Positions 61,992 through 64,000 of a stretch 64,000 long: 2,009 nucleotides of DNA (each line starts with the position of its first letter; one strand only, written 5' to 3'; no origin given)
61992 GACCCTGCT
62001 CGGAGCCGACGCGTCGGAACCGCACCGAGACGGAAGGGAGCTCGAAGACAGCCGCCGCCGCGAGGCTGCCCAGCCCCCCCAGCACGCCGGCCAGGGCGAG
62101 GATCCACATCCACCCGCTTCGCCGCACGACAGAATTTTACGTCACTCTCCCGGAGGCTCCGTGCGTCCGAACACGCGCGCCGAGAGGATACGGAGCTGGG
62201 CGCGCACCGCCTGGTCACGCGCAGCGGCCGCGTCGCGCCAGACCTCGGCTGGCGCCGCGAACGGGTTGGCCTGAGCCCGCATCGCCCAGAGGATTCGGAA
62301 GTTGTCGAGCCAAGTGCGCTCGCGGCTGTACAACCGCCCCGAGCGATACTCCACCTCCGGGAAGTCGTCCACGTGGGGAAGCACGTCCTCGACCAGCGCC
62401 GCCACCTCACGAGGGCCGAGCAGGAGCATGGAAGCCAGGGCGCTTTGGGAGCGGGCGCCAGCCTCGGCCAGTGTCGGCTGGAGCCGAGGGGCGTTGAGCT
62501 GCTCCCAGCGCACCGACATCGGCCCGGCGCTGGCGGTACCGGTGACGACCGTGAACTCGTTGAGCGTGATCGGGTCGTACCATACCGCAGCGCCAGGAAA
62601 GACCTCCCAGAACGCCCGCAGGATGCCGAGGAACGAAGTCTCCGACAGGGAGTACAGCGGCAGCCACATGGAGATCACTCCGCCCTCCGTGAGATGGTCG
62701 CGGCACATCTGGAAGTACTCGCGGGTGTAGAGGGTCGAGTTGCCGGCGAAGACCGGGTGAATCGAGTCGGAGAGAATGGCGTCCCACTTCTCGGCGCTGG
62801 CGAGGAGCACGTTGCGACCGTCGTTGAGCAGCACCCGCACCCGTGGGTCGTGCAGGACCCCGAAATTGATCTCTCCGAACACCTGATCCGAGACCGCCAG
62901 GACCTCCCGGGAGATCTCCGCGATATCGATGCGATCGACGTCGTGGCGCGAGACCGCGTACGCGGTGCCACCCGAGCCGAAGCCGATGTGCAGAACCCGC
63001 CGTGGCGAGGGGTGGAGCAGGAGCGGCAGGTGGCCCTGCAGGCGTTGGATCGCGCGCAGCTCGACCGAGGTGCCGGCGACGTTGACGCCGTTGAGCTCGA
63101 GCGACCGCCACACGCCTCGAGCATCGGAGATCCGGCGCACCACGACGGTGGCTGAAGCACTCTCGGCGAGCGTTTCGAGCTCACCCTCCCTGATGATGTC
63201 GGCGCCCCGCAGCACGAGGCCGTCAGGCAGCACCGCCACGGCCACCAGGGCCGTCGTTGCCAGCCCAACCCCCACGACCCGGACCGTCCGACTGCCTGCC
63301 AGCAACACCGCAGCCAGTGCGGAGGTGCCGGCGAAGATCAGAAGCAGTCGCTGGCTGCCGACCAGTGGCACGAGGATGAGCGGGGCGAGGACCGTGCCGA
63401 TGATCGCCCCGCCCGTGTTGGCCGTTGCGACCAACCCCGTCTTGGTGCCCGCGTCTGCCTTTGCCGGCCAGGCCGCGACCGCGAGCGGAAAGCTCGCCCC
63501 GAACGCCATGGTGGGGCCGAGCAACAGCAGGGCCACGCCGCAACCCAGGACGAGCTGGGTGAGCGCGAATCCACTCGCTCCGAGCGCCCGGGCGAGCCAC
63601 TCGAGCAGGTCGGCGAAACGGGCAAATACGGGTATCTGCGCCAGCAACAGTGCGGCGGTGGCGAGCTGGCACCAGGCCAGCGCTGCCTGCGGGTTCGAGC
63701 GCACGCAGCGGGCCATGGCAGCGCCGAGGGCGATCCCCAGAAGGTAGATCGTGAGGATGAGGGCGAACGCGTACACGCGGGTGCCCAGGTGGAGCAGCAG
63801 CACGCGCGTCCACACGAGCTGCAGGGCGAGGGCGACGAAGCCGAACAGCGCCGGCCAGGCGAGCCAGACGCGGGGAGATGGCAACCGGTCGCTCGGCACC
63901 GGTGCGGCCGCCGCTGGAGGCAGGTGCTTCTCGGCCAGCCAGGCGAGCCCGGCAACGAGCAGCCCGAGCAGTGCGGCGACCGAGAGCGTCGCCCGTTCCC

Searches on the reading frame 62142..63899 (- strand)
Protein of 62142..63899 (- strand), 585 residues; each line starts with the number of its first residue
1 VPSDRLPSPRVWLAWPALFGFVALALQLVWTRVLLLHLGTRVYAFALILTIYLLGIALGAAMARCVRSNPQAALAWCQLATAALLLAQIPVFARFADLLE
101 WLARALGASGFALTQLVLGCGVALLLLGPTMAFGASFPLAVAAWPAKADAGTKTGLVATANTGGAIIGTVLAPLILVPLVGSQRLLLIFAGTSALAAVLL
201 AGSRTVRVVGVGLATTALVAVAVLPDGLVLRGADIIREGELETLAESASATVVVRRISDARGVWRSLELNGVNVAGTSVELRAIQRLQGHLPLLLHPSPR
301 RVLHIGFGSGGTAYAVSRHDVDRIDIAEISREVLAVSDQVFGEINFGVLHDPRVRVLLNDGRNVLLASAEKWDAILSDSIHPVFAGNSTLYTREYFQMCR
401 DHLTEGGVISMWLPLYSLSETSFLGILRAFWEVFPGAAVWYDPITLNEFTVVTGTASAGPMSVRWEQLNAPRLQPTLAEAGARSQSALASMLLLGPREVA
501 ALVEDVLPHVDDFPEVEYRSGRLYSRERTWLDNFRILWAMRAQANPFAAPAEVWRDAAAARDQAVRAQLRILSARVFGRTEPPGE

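Call 10: search_protein_families(library=pfam, proteins=[window:62142-63899:-], max_evalue=0.0001)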
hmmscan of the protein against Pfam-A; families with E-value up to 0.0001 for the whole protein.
window:62142-63899:- (585 aa): 1 family
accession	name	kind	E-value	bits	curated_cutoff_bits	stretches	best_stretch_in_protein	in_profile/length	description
PF01564.23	Spermine_synth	-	9.2e-25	87.7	22.9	1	285-435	5-154/186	Spermine/spermidine synthase domain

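Call 84: find_encoding_contigs(protein=window:62142-63899:-, flank=10000, max_places=1)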
Protein window:62142-63899:- (585 aa): no gene with exactly this product is on record in the collection.
